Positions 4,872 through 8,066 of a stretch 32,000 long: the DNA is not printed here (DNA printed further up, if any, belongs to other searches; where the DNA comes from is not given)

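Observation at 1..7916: Co-oriented SNF2 helicase, orphan nuclease-like ORF, Mod, toxin-antitoxin and Res: a type III-like R-M locus with extra modules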

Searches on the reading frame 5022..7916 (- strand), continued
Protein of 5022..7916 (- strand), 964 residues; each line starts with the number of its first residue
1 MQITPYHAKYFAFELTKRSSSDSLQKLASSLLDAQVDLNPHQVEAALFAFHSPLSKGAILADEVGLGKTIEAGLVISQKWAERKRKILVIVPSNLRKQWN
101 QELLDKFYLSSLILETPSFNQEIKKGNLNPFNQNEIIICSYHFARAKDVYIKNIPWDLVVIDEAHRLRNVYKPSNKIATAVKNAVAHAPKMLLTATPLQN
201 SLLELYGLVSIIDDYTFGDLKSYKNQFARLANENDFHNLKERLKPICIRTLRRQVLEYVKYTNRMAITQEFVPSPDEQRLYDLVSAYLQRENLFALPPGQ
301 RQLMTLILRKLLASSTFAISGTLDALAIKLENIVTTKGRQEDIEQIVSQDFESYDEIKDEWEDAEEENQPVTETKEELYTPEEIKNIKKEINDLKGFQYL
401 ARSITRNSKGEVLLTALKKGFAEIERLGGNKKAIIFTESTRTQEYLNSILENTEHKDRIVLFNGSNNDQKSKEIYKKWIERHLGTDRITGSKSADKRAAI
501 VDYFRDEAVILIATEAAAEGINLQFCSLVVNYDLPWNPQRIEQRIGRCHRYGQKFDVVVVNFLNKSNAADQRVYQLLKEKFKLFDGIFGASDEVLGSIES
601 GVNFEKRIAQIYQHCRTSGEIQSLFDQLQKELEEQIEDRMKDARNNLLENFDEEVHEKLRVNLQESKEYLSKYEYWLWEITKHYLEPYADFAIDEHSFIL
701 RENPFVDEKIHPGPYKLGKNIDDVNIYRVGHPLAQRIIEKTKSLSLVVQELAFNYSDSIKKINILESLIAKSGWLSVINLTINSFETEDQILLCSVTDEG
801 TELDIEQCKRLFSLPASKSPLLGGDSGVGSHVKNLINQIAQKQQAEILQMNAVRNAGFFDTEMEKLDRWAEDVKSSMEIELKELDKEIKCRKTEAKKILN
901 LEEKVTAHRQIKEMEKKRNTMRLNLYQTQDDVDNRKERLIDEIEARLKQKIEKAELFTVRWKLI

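Call 23: find_related_loci(query=A1, collection=genome_contigs, flank=10000)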
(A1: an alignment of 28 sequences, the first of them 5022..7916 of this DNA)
Query A1 (964 aa) in genome_contigs; peptide patterns used: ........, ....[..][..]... (x = any residue, [..] = any of these).
600 stretches matched a pattern (row limit reached: there are more); 592 encode a relative of the query (tblastn E <= 1e-3); the best 80 are kept; 80 distinct loci.
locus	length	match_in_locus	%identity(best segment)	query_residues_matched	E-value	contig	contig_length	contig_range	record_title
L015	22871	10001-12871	70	1-964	0e+0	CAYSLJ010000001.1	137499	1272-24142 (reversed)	MAG TPA_asm: uncultured Synergistia bacterium isolate SRP239243_co1_332 genome assembly, contig: NODE_84_length_137499_c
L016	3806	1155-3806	74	1-892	0e+0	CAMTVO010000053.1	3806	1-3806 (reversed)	MAG: uncultured Nitrospiraceae bacterium isolate G05_MAG_00012 genome assembly, contig: G05_MAG_00012_000000000057, whol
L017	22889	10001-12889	67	1-963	0e+0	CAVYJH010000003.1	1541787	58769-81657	MAG: uncultured delta proteobacterium isolate MFD01476.bin.2.71 genome assembly, contig: contig_1242, whole genome shotg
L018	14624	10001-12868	68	1-964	0e+0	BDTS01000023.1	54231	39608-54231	Bacterium BMS3Bbin09 DNA, contig: NODE_3, whole genome shotgun sequence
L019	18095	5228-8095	70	1-964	0e+0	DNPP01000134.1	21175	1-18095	MAG TPA_asm: Bacillota bacterium isolate UBA8346 contig_21442, whole genome shotgun sequence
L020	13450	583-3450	68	3-963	0e+0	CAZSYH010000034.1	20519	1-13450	MAG TPA_asm: uncultured Syntrophaceae bacterium isolate SRP178699_co1_570 genome assembly, contig: NODE_3130_length_2051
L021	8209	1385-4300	64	1-964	0e+0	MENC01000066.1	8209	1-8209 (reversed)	MAG: Bacteroidetes bacterium GWA2_30_7 gwa2_scaffold_15495, whole genome shotgun sequence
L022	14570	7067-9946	63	4-964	0e+0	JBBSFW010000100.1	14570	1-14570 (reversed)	MAG: Terriglobales bacterium isolate LS2_sbin.17 LS2_sbin.17_K_556742_L_14570_cov_9.0000, whole genome shotgun sequence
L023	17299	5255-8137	63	1-964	0e+0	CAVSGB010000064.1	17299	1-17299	MAG: uncultured Bacteroidetes bacterium isolate MFD02138.bin.2.39 genome assembly, contig: contig_116918, whole genome s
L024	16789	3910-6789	63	1-963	0e+0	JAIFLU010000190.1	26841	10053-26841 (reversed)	MAG: Bacteroidetes bacterium isolate bin_228 scaffold_1202, whole genome shotgun sequence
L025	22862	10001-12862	63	3-963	0e+0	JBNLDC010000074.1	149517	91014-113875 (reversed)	MAG: Chitinispirillaceae bacterium isolate C1C2.bin.6.orig k141_897677, whole genome shotgun sequence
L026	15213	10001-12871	62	3-963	0e+0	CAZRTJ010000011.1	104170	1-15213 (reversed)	MAG TPA_asm: uncultured Bacteroidota bacterium isolate binchicken_co16_206 genome assembly, contig: NODE_320_length_1041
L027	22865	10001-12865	61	1-963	0e+0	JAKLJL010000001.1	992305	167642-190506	MAG: Bacteroidetes bacterium isolate MAG.504 MAG.504-NODE_1_length_992305_cov_12.756450, whole genome shotgun sequence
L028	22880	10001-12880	59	1-963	0e+0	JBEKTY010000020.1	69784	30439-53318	MAG: Thermoguttaceae bacterium isolate SPRUCE 569 SPRUCE_569_20, whole genome shotgun sequence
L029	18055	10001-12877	62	4-963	0e+0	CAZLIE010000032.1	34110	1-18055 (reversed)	MAG TPA_asm: uncultured Terriglobales bacterium isolate SRP272529_co1_248 genome assembly, contig: NODE_1815_length_3411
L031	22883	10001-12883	59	1-964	0e+0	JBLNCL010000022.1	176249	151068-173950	MAG: Betaproteobacteria bacterium isolate MAG126 PRJNA950955_bin33_renamed_21, whole genome shotgun sequence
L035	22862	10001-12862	62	3-963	0e+0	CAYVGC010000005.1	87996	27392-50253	MAG TPA_asm: uncultured Bifidobacteriaceae bacterium isolate binchicken_co3_426 genome assembly, contig: NODE_658_length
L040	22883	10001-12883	57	1-964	0e+0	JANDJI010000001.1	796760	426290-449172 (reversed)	MAG: Nitrospira sp. isolate JZ-3_Bin7 NODE_1_length_796760_cov_2.981113, whole genome shotgun sequence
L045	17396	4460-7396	58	1-963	0e+0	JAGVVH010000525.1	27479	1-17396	MAG: Bacteroidetes bacterium isolate WAS_Bin_9 WAS_Bin_9_scaffold_656, whole genome shotgun sequence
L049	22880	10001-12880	59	1-963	0e+0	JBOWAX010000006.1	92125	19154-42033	MAG: Dehalogenimonas sp. isolate TCA1 NODE_93_length_92125_cov_151.905085, whole genome shotgun sequence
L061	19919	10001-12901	54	1-963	0e+0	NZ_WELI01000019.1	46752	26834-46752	Rudanella paleaurantiibacter strain HX-22-17 Scaffold16_1, whole genome shotgun sequence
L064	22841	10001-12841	56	3-963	0e+0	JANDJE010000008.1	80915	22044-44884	MAG: Nitrospira sp. isolate SRBZ-2_Bin184 NODE_7_length_80915_cov_3.301247, whole genome shotgun sequence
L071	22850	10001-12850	55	3-963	0e+0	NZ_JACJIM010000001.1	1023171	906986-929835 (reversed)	Methylobacterium fujisawaense strain DSM 5686 Ga0373204_01, whole genome shotgun sequence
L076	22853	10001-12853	54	1-963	0e+0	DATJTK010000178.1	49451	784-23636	MAG TPA_asm: Candidatus Sulfotelmatobacter sp. isolate SMAG_U15018 k141_1857212, whole genome shotgun sequence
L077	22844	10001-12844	55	3-964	0e+0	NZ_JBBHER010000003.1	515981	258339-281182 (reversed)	Paludibacillus litoralis strain HZG-20 HZG20_ctg007, whole genome shotgun sequence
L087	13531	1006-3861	53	2-964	0e+0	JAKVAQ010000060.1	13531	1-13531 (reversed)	MAG: Crocinitomicaceae bacterium isolate ALOHA_ZT_6 ZT-Crocinitomicaceae-1_60, whole genome shotgun sequence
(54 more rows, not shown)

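Call 28: search_protein_families(library=padloc, proteins=[L020:3460-5361:+, L020:5358-8267:+, L031:12982-14895:+, L031:14911-17886:+, L031:18146-19507:+, L049:12894-14744:+, L049:16655-17692:+, L049:20685-21842:+, L035:12853-15513:+], max_evalue=0.00001)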
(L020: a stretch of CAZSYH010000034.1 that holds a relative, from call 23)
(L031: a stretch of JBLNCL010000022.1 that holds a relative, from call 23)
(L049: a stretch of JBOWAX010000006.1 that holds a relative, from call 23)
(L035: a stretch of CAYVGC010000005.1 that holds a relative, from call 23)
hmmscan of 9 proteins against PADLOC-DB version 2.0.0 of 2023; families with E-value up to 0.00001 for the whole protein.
L020:3460-5361:+ (633 aa): 24 families
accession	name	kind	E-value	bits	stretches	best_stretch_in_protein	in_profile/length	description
PDLC03634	MTase_III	-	2.9e-199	662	1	7-632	3-620/621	Type III methyltransferase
PDLC03641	MTase_III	-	4.2e-100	334.2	1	24-613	26-633/657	Type III methyltransferase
PDLC03637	MTase_III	-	4.5e-98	327.1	2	12-232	42-246/513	Type III methyltransferase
PDLC03644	MTase_III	-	2.3e-65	219.4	1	61-456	6-388/542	Type III methyltransferase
PDLC03640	MTase_III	-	4.2e-50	168.8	2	92-220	42-163/654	Type III methyltransferase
PDLC03642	MTase_III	-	2.9e-48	162.8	3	163-223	130-190/528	Type III methyltransferase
PDLC03636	MTase_III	-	1.4e-44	150.8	3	164-266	88-183/575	Type III methyltransferase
PDLC03635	MTase_III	-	5.3e-40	135.8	3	169-268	265-364/708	Type III methyltransferase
PDLC03639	MTase_III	-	3.3e-39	132.7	2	392-486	421-511/639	Type III methyltransferase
PDLC03638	MTase_III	-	1.5e-33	114.1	2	169-449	428-665/816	Type III methyltransferase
PDLC03354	MTase_II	-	6.7e-30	102.4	1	55-268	23-221/425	Type II methyltransferase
PDLC03643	MTase_III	-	2.8e-26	90.7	2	382-488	198-317/465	Type III methyltransferase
PDLC03278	MTase_II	-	2.9e-26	90.8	2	391-484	281-380/390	Type II methyltransferase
PDLC03646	MTase_III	-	1e-25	87.8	3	395-452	767-827/1057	Type III methyltransferase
PDLC03300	MTase_II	-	2.4e-21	74.1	1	92-224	10-138/302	Type II methyltransferase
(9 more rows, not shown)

L020:5358-8267:+ (969 aa): 5 families
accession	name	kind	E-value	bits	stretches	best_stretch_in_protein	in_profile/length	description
PDLC03647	REase_III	-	0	1011.7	1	3-962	1-970/989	Type III restriction enzyme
PDLC03649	REase_III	-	2.2e-92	308.5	1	1-962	1-952/973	Type III restriction enzyme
PDLC03650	REase_III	-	1.4e-09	35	0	505-552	378-425/898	Type III restriction enzyme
PDLC03648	REase_III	-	2e-08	30.8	1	507-575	313-378/871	Type III restriction enzyme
PDLC03653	REase_III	-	3e-06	23.7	0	497-551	418-472/883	Type III restriction enzyme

L031:12982-14895:+ (637 aa): 32 families (the best 25 are shown)
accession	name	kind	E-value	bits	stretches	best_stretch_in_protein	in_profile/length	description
PDLC03634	MTase_III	-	1.6e-213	709.1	1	6-636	3-620/621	Type III methyltransferase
PDLC03637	MTase_III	-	2.9e-119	397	1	17-484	47-490/513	Type III methyltransferase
PDLC03644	MTase_III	-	5.6e-114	379.8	1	59-514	4-427/542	Type III methyltransferase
PDLC03641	MTase_III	-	6.5e-109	363.3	1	34-583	42-593/657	Type III methyltransferase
PDLC03640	MTase_III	-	4.4e-97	324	1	88-480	38-450/654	Type III methyltransferase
PDLC03636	MTase_III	-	6.7e-74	247.7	2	164-461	88-401/575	Type III methyltransferase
PDLC03639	MTase_III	-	2.6e-58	195.8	2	56-356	47-313/639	Type III methyltransferase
PDLC03642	MTase_III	-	6.6e-56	188.1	1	86-452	75-396/528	Type III methyltransferase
PDLC03635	MTase_III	-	3.6e-46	156.2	3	169-276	265-380/708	Type III methyltransferase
PDLC03643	MTase_III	-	1.6e-41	141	1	176-460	1-273/465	Type III methyltransferase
PDLC03638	MTase_III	-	1.5e-37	127.4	2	169-438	428-656/816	Type III methyltransferase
PDLC03646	MTase_III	-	2e-35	120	3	308-455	684-826/1057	Type III methyltransferase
PDLC03354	MTase_II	-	3.4e-34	116.6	1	55-441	23-364/425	Type II methyltransferase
PDLC03300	MTase_II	-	2.2e-30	103.8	2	91-260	9-173/302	Type II methyltransferase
PDLC03278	MTase_II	-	3.5e-28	97.1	2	320-455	221-342/390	Type II methyltransferase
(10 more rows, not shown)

L031:14911-17886:+ (991 aa): 5 families
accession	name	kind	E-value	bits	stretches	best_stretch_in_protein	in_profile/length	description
PDLC03647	REase_III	-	0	1013.2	1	1-989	1-980/989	Type III restriction enzyme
PDLC03649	REase_III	-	1.3e-91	306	2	99-612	69-579/973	Type III restriction enzyme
PDLC03650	REase_III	-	6.3e-11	39.4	1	526-573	377-424/898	Type III restriction enzyme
PDLC03648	REase_III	-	2.7e-08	30.4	1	529-598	313-379/871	Type III restriction enzyme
PDLC03653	REase_III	-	3.5e-06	23.4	0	518-614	417-512/883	Type III restriction enzyme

L031:18146-19507:+ (453 aa): 96 families (the best 25 are shown)
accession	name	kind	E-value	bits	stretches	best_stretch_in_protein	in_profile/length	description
PDLC04164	AriA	-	1.7e-32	111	2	321-440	129-250/253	-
PDLC02980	AriA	-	1.5e-23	82.3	1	27-426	1-302/304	-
PDLC04135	mad3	-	1.6e-23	81.9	2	309-427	208-327/374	mads_3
PDLC00289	PtuA1|PtuA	-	4.1e-23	80.1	1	312-426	178-291/404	AAA ATPase domain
PDLC00278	PtuA1|PtuA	-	1.7e-21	75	1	308-426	195-330/436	AAA ATPase domain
PDLC02979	AriA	-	2.1e-21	75.1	1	246-426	218-372/373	-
PDLC00271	PtuA1|PtuA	-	2.7e-19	68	1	325-429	209-324/421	AAA ATPase domain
PDLC00290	PtuA1|PtuA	-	4.9e-17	60.4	2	357-426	241-312/414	AAA ATPase domain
PDLC00277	PtuA1|PtuA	-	2e-16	58.3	2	379-426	280-327/423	AAA ATPase domain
PDLC00283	PtuA1|PtuA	-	4.2e-16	57.1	1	285-429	206-346/448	AAA ATPase domain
PDLC00303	PtuA1|PtuA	-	7.8e-16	56.1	1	359-426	212-281/386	AAA ATPase domain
PDLC00269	PtuA1|PtuA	-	1.2e-15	55.7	1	381-426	294-339/446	AAA ATPase domain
PDLC00310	PtuA1|PtuA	-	1.2e-15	55.5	1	319-426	213-333/443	AAA ATPase domain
PDLC00273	PtuA1|PtuA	-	2.6e-15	54.3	1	357-428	197-270/375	AAA ATPase domain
PDLC00267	PtuA1|PtuA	-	5.4e-15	53.4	1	385-426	287-328/438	AAA ATPase domain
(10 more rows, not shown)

L049:12894-14744:+ (616 aa): 7 families
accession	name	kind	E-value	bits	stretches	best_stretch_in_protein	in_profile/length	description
PDLC04709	PDC-M55C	-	4.1e-29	99.6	1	14-604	16-550/554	-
PDLC04151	HEC-05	-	7.9e-23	79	1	9-260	22-276/600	-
PDLC04150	HEC-05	-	2.3e-16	57.8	1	12-62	7-57/583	-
PDLC03877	NsnA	-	1.3e-14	52.3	1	11-262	49-204/385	-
PDLC04152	HEC-05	-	6.9e-12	42.7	1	90-261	110-269/566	-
PDLC04153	HEC-05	-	1.7e-06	24.5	0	13-63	7-57/621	-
PDLC04157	HEC-06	-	6.5e-06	23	0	13-131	9-117/558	-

L049:16655-17692:+ (345 aa): 37 families (the best 25 are shown)
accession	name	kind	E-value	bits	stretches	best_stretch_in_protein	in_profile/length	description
PDLC04871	PDC-S05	-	3e-157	522.2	1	8-336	129-457/468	-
PDLC04851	PDC-S05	-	2.7e-154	511.4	1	1-339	1-338/342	-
PDLC04868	PDC-S05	-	2.2e-144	478.6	1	8-337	4-331/335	-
PDLC04853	PDC-S05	-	4.9e-143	474.3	1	8-342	4-332/336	-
PDLC04852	PDC-S05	-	2.3e-133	442.4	1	7-339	8-336/346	-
PDLC04843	PDC-S05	-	6e-113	375.4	1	9-336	5-323/330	-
PDLC04864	PDC-S05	-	1.2e-108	360.6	1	66-343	3-274/277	-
PDLC04870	PDC-S05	-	2.5e-87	289.8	1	8-214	7-209/214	-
PDLC04876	PDC-S05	-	2.3e-80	266.4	1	8-173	6-171/174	-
PDLC04854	PDC-S05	-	3.8e-54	181.5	1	8-139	1-133/212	-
PDLC04872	PDC-S05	-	5.2e-54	180.2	1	9-139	4-134/152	-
PDLC04965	PDC-S23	-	7e-51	171.6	1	8-145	1-140/327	-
PDLC04964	PDC-S23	-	2e-49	166.6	1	8-138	1-132/331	-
PDLC04858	PDC-S05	-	2.1e-47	158.4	1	8-139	1-131/138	-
PDLC04963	PDC-S23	-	9.6e-43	144.8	1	11-149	3-128/312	-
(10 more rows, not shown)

L049:20685-21842:+ (385 aa): 1 family
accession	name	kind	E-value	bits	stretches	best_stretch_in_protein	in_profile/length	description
PDLC03812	RTasRmuC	-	7.9e-25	85.3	1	52-375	105-428/439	DRT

L035:12853-15513:+ (886 aa): 16 families
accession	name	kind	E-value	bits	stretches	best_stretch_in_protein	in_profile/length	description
PDLC04891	PDC-S06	-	2.4e-181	603.2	1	14-880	4-858/858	-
PDLC04893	PDC-S06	-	2.1e-166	553.8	1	13-879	4-860/862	-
PDLC04888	PDC-S06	-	3.9e-85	284.7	1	80-872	72-846/851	-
PDLC04892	PDC-S06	-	2e-68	229.5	1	19-715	11-682/843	-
PDLC04886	PDC-S06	-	4.1e-18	63.6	1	383-721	244-586/727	-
PDLC03859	LmuB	-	9.7e-13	46.2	1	217-716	178-593/611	-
PDLC02980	AriA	-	2.2e-11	42.3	1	418-712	21-304/304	-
PDLC04135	mad3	-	3.3e-10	38.1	1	105-712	14-328/374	mads_3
PDLC04890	PDC-S06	-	5.3e-10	36.5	1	394-730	255-597/732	-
PDLC04894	PDC-S06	-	3.7e-09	33.7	1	426-714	340-577/740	-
PDLC04897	PDC-S06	-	2.9e-08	30.8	1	543-710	409-581/727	-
PDLC04887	PDC-S06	-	8.9e-08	29.2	1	395-712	295-621/790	-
PDLC02335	AbiLi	-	4.4e-07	27.3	0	586-714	154-243/326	AbiLi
PDLC04895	PDC-S06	-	8.2e-07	25.9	1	437-719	351-641/784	-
PDLC04426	PDC-M12A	-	4.5e-06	24.3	0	575-715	196-328/369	-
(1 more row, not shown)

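Call 29: search_protein_families(library=pfam, proteins=[L020:3460-5361:+, L020:5358-8267:+, L031:12982-14895:+, L031:14911-17886:+, L031:18146-19507:+, L049:12894-14744:+, L049:16655-17692:+, L049:20685-21842:+, L035:12853-15513:+], max_evalue=0.001)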
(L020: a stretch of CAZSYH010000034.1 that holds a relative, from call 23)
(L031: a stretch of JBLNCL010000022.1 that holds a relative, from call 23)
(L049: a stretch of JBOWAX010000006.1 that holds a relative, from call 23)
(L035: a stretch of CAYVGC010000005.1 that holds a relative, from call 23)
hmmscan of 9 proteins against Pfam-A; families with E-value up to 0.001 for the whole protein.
L020:3460-5361:+ (633 aa): 1 family
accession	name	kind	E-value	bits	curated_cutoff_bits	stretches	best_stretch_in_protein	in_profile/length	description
PF01555.25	N6_N4_Mtase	-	3.9e-26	92.8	26.7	1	116-437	1-205/221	DNA methylase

L020:5358-8267:+ (969 aa): 3 families
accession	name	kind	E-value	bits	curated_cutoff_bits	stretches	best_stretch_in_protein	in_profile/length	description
PF19778.5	RE_endonuc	-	4.9e-34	116.8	23.4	1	863-962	1-104/108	Endonuclease domain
PF04851.21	ResIII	-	2.6e-14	53.9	22.5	1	84-250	20-162/164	Type III restriction enzyme, res subunit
PF00270.35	DEAD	-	1.6e-06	28.4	26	1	85-250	10-160/167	DEAD/DEAH box helicase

L031:12982-14895:+ (637 aa): 1 family
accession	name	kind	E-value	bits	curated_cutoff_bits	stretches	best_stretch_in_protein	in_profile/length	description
PF01555.25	N6_N4_Mtase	-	8.7e-39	134.2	26.7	1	116-441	1-205/221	DNA methylase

L031:14911-17886:+ (991 aa): 3 families
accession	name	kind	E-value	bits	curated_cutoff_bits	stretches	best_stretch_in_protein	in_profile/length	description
PF19778.5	RE_endonuc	-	3.7e-36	123.7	23.4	1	885-985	1-105/108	Endonuclease domain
PF04851.21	ResIII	-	9.1e-13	48.9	22.5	1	102-274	21-162/164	Type III restriction enzyme, res subunit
PF00270.35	DEAD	-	9.8e-06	25.8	26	1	107-274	17-160/167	DEAD/DEAH box helicase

L031:18146-19507:+ (453 aa): 8 families
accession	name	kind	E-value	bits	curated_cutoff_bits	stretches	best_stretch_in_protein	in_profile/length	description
PF13304.12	AAA_21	-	2.1e-22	81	27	2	308-426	220-302/304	AAA domain, putative AbiEii toxin, Type IV TA system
PF13175.12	AAA_15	-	6.2e-21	75.9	32.1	2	247-426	221-373/374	AAA ATPase domain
PF13166.12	AAA_13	-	1.4e-11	44.3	36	1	27-65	18-54/713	AAA domain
PF02463.25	SMC_N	-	1.2e-09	38.3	40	1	18-432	17-207/220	RecF/RecN/SMC N terminal domain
PF00005.33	ABC_tran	-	5.8e-08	33.9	25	1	27-52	13-38/137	ABC transporter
PF13476.12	AAA_23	-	2.6e-07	31.9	27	1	19-57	13-51/201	AAA domain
PF13191.12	AAA_16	-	5.8e-05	24.1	32.6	0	13-64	12-63/167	AAA ATPase domain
PF01637.24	ATPase_2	-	0.00039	20.7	33.2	0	27-72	22-68/225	ATPase domain predominantly from Archaea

L049:12894-14744:+ (616 aa): 1 family
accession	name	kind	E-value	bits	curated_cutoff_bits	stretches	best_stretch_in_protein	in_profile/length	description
PF03235.19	GmrSD_N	-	2.7e-29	103.1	33.2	1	16-258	2-198/199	GmrSD restriction endonuclease, N-terminal domain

L049:16655-17692:+ (345 aa): 1 family
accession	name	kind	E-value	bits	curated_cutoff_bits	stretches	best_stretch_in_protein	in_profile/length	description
PF13310.11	Virulence_RhuM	-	2.8e-114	381.1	33.7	1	68-322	1-249/252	Virulence protein RhuM family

L049:20685-21842:+ (385 aa): 1 family
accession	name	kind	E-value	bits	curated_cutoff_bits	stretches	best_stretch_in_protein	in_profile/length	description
PF02646.22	RmuC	-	1.5e-65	221.6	26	1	81-367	3-288/291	RmuC family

L035:12853-15513:+ (886 aa): 3 families
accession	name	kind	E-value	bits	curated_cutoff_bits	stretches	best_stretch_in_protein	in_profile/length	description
PF13166.12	AAA_13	-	9.7e-17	61.3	36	1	118-740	21-595/713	AAA domain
PF02463.25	SMC_N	-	1e-09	38.6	40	1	509-713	135-204/220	RecF/RecN/SMC N terminal domain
PF13304.12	AAA_21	-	2.1e-08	35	27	1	637-712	231-304/304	AAA domain, putative AbiEii toxin, Type IV TA system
